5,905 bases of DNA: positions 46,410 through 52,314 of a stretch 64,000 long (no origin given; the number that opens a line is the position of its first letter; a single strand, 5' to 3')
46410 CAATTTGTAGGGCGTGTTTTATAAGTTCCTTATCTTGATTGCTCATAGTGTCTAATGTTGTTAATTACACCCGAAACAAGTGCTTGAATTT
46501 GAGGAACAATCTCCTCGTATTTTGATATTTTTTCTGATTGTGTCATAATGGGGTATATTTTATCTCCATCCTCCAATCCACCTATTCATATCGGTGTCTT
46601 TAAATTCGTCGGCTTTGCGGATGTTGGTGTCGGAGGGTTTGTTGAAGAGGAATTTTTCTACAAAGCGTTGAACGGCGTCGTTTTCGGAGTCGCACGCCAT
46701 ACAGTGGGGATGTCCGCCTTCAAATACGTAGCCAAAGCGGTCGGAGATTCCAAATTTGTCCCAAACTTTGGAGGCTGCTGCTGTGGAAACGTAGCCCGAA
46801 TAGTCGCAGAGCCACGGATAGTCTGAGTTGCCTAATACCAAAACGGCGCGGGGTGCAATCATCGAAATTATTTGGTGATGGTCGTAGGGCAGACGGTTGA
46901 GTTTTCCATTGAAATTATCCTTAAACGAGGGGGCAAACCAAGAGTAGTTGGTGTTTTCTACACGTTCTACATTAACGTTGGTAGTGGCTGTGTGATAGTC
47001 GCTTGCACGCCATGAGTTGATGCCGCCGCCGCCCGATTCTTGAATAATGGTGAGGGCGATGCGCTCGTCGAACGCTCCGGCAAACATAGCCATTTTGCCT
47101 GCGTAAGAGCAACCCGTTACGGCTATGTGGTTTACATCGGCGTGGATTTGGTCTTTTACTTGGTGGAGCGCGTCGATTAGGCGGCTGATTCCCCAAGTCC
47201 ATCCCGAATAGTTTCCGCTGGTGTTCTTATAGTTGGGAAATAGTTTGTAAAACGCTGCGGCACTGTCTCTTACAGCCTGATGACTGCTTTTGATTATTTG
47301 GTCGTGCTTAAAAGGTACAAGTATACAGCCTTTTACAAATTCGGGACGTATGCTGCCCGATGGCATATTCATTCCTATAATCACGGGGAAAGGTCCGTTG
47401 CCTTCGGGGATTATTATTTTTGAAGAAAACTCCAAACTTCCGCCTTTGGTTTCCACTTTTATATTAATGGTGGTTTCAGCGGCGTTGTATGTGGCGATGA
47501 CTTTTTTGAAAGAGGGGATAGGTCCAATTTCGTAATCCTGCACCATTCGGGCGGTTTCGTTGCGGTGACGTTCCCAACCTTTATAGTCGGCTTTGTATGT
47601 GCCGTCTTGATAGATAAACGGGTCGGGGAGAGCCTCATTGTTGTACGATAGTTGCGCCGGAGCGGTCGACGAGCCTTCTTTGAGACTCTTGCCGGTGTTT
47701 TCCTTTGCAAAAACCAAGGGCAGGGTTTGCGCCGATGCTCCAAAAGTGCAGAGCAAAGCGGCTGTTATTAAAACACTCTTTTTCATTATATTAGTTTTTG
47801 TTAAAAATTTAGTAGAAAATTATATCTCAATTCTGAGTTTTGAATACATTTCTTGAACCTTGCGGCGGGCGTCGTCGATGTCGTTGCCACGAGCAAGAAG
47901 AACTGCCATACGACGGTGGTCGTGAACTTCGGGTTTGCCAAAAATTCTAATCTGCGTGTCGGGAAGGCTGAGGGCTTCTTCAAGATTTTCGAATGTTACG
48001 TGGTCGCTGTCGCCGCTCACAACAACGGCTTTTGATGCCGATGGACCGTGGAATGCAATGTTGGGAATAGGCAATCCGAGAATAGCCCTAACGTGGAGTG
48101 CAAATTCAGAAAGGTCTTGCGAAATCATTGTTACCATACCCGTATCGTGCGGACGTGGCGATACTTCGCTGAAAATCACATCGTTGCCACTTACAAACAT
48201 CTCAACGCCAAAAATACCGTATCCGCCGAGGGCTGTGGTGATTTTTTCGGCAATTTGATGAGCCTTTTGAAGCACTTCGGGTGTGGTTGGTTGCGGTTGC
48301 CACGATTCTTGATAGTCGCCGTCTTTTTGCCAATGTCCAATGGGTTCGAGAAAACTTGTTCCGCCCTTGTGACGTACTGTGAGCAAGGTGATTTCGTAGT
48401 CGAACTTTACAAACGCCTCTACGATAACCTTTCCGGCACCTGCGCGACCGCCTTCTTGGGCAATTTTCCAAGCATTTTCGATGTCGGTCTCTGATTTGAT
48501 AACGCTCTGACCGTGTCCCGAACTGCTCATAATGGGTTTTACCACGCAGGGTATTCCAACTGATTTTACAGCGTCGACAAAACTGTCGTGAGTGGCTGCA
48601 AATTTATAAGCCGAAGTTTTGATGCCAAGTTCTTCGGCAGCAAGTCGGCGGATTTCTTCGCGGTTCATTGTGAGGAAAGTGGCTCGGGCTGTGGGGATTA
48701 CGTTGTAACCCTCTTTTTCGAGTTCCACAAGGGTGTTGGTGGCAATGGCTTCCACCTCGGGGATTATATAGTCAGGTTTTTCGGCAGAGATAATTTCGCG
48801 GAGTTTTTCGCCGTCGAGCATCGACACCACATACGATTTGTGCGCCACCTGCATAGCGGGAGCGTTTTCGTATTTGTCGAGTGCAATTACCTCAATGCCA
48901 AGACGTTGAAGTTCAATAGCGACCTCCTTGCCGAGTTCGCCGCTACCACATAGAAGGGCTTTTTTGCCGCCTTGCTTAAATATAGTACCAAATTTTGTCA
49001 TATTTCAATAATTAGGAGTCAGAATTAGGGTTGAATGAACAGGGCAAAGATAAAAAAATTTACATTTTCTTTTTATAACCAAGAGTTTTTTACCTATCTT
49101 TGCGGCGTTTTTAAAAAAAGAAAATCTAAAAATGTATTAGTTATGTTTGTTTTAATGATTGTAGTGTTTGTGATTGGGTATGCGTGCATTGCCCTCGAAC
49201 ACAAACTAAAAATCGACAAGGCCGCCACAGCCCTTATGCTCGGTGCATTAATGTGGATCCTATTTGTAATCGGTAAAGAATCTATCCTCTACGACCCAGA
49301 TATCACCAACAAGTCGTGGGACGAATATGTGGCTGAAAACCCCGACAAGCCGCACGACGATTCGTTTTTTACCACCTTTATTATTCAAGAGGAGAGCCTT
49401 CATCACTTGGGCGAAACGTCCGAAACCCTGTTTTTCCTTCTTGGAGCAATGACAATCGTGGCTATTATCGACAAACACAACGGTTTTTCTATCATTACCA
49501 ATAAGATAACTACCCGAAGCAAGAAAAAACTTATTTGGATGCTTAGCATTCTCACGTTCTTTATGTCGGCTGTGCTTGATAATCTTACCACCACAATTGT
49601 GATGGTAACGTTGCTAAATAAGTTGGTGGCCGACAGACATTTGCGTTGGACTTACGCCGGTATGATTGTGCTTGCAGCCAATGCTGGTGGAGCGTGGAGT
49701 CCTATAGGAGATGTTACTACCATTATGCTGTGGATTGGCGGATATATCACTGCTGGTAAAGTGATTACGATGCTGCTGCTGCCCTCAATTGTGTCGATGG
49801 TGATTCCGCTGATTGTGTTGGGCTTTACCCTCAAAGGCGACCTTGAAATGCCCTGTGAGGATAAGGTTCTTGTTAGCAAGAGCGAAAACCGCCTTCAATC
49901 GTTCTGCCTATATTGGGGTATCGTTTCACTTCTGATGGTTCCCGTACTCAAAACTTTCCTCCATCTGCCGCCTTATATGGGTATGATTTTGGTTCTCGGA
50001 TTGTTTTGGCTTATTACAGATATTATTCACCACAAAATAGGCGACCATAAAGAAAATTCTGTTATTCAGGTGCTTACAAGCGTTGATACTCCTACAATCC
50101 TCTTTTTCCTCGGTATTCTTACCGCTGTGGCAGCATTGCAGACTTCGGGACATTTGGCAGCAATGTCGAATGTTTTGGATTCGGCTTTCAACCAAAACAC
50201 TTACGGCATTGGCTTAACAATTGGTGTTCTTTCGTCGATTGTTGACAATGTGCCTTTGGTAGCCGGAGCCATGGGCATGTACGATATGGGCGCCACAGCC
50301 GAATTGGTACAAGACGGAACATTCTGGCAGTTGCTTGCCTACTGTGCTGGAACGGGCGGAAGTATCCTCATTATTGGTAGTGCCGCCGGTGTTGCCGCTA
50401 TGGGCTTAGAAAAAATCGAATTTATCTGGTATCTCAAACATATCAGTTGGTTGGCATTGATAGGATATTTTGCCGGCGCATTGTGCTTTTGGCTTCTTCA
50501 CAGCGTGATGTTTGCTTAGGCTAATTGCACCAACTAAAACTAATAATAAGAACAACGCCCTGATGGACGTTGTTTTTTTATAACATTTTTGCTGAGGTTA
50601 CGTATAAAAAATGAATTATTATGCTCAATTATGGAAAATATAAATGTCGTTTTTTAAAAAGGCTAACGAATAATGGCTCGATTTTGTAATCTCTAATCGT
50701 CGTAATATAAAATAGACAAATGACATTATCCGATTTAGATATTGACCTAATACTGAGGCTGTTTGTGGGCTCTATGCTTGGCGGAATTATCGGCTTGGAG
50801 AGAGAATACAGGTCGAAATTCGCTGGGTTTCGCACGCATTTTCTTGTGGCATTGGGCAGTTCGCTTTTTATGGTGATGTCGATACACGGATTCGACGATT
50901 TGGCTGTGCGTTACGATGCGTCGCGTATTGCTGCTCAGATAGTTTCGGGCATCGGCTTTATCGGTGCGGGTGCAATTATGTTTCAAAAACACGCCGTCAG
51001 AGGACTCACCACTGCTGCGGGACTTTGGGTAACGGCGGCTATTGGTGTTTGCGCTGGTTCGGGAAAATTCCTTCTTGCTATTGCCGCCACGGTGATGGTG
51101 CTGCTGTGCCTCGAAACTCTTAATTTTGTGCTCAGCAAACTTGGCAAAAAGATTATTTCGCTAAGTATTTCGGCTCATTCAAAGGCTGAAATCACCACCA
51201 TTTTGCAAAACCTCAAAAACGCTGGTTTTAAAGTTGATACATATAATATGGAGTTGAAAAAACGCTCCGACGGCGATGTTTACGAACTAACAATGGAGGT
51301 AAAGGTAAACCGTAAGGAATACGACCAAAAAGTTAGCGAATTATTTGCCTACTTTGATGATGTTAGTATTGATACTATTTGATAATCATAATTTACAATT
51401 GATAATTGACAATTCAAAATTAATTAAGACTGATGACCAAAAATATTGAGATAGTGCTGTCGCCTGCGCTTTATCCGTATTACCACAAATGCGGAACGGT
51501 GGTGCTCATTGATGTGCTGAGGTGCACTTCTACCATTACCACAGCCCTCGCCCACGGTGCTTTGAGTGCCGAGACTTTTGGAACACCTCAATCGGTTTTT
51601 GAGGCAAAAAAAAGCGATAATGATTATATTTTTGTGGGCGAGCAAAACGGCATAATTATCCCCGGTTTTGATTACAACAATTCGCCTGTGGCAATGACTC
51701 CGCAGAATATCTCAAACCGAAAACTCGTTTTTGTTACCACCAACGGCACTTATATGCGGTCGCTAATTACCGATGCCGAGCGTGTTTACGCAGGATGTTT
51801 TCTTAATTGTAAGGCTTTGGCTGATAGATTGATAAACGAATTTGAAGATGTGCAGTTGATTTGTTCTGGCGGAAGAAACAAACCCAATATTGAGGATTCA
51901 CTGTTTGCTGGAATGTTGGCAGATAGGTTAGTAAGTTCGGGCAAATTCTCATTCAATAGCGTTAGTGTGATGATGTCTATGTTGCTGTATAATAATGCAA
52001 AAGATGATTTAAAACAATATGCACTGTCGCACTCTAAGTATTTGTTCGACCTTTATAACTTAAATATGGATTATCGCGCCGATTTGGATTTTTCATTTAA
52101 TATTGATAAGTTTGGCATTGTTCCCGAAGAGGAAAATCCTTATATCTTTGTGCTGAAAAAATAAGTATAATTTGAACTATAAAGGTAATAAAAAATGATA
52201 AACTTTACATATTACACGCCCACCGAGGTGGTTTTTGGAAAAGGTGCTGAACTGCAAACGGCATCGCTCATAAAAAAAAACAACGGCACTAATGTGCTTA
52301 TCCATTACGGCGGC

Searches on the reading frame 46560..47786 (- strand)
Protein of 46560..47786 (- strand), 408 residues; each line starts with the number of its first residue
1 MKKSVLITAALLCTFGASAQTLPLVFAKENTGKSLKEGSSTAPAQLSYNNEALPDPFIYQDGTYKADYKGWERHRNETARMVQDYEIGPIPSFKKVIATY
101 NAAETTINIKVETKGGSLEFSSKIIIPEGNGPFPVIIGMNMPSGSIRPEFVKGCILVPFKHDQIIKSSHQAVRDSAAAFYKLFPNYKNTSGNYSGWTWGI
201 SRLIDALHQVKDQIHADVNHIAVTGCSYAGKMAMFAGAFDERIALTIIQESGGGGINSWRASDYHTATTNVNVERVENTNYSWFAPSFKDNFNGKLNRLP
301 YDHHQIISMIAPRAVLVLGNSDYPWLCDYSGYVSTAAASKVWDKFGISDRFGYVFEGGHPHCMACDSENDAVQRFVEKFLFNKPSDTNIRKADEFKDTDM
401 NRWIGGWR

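Call 58: search_protein_families(library=pfam, proteins=[window:46560-47786:-], max_evalue=0.001)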
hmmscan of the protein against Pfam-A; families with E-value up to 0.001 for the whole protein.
window:46560-47786:- (408 aa): 1 family
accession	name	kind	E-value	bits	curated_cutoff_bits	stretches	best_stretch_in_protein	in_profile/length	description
PF22244.2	GCE_fung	-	9e-68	229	27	1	109-346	1-231/231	Glucuronyl esterase, fungi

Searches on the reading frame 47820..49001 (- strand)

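Call 58: search_protein_families(library=pfam, proteins=[window:47820-49001:-], max_evalue=0.001)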
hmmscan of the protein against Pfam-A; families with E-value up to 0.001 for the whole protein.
window:47820-49001:- (393 aa): 8 families
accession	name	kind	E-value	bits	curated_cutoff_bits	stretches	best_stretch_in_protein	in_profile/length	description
PF02222.28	ATP-grasp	-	2.1e-58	197.4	27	1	121-300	2-179/179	ATP-grasp domain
PF21244.3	PurT_C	-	1.7e-22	79.1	26.7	1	321-385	1-64/68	PurT, C-terminal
PF22660.2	RS_preATP-grasp-like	-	6.3e-10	39.8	27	1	18-107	7-93/98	Ribonucleotide synthetase preATP-grasp domain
PF07478.18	Dala_Dala_lig_C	-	3.1e-07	30.5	24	1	136-285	23-177/204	D-ala D-ala ligase C-terminus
PF02786.22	CPSase_L_D2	-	1.6e-05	25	19.8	1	124-210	11-101/211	Carbamoyl-phosphate synthase L chain, ATP binding domain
PF21360.3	PylC-like_N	-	6.2e-05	23.5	27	1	31-85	20-76/96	PylC-like, N-terminal domain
PF02826.25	2-Hacid_dh_C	-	0.0002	21.2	25.1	1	11-106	35-128/178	D-isomer specific 2-hydroxyacid dehydrogenase, NAD binding domain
PF01370.27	Epimerase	-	0.00025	21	20.9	0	19-82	6-71/240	NAD dependent epimerase/dehydratase family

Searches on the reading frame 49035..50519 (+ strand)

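Call 58: search_protein_families(library=pfam, proteins=[window:49035-50519:+], max_evalue=0.001)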
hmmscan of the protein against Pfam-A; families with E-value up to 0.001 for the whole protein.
window:49035-50519:+ (494 aa): 1 family
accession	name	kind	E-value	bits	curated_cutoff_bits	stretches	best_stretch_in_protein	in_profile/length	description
PF03600.22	CitMHS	-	6.9e-35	121.2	31.9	1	49-435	1-332/336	Citrate transporter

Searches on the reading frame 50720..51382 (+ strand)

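Call 58: search_protein_families(library=pfam, proteins=[window:50720-51382:+], max_evalue=0.001)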
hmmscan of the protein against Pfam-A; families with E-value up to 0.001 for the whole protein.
window:50720-51382:+ (220 aa): 1 family
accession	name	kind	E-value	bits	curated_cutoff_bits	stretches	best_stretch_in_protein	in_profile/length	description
PF02308.21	MgtC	-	1.2e-40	139.1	31.4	1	14-137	1-118/121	MgtC family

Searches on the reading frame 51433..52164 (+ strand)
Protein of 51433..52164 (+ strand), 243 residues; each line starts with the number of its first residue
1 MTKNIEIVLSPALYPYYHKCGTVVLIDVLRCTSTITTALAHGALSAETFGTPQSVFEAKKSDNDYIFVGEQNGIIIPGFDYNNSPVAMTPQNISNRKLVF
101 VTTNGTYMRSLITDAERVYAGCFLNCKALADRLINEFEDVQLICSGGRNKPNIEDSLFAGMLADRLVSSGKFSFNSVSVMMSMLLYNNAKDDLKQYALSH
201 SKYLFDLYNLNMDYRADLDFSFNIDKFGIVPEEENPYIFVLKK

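Call 58: search_protein_families(library=pfam, proteins=[window:51433-52164:+], max_evalue=0.001)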
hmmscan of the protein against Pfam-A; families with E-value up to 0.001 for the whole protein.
window:51433-52164:+ (243 aa): 1 family
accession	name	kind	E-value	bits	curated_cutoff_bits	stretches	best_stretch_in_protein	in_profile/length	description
PF04029.19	2-ph_phosp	-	8.7e-54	182.5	26.4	1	17-234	10-224/226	2-phosphosulpholactate phosphatase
